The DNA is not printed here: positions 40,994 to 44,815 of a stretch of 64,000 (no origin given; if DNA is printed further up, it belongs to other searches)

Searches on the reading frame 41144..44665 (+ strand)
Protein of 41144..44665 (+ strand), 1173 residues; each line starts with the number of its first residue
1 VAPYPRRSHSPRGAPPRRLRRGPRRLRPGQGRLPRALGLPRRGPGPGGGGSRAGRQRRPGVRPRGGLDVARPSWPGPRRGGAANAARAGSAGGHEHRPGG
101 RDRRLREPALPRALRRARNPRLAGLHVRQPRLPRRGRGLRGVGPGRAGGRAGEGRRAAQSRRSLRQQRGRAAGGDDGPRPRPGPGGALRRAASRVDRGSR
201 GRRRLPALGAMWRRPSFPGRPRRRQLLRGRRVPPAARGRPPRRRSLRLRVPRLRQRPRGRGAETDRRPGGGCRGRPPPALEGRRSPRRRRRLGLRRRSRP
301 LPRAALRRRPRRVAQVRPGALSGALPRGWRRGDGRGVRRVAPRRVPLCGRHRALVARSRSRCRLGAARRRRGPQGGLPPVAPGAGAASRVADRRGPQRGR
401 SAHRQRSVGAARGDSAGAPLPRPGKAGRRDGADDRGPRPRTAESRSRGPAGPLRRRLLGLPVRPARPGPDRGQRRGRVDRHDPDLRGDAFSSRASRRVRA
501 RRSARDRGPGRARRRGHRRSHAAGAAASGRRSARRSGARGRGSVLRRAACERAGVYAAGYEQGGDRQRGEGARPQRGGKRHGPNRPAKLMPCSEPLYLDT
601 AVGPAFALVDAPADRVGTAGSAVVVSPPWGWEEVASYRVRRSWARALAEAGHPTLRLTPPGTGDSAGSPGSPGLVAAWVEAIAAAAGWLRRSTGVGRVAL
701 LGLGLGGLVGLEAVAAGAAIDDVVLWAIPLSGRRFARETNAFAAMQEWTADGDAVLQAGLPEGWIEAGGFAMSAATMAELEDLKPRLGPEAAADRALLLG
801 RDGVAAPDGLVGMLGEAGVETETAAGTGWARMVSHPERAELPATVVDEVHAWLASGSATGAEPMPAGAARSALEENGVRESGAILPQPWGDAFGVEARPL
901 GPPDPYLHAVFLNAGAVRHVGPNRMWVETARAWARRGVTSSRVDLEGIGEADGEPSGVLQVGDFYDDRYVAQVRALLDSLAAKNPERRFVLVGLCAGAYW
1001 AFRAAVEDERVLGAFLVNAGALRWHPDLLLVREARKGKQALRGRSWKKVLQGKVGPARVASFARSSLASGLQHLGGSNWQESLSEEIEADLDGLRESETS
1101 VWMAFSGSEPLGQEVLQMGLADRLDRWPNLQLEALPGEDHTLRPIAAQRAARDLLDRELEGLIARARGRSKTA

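Call 12: search_protein_families(library=pfam, proteins=[window:41144-44665:+], max_evalue=0.001)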
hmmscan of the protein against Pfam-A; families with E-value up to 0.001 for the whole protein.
window:41144-44665:+ (1173 aa): 2 families
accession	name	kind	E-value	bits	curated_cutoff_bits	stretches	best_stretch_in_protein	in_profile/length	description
PF12146.15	Hydrolase_4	-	2.1e-10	40.8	27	1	926-1048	20-136/239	Serine aminopeptidase, S33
PF00561.26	Abhydrolase_1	-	8.5e-07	29.3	25.8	0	925-1032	15-113/245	alpha/beta hydrolase fold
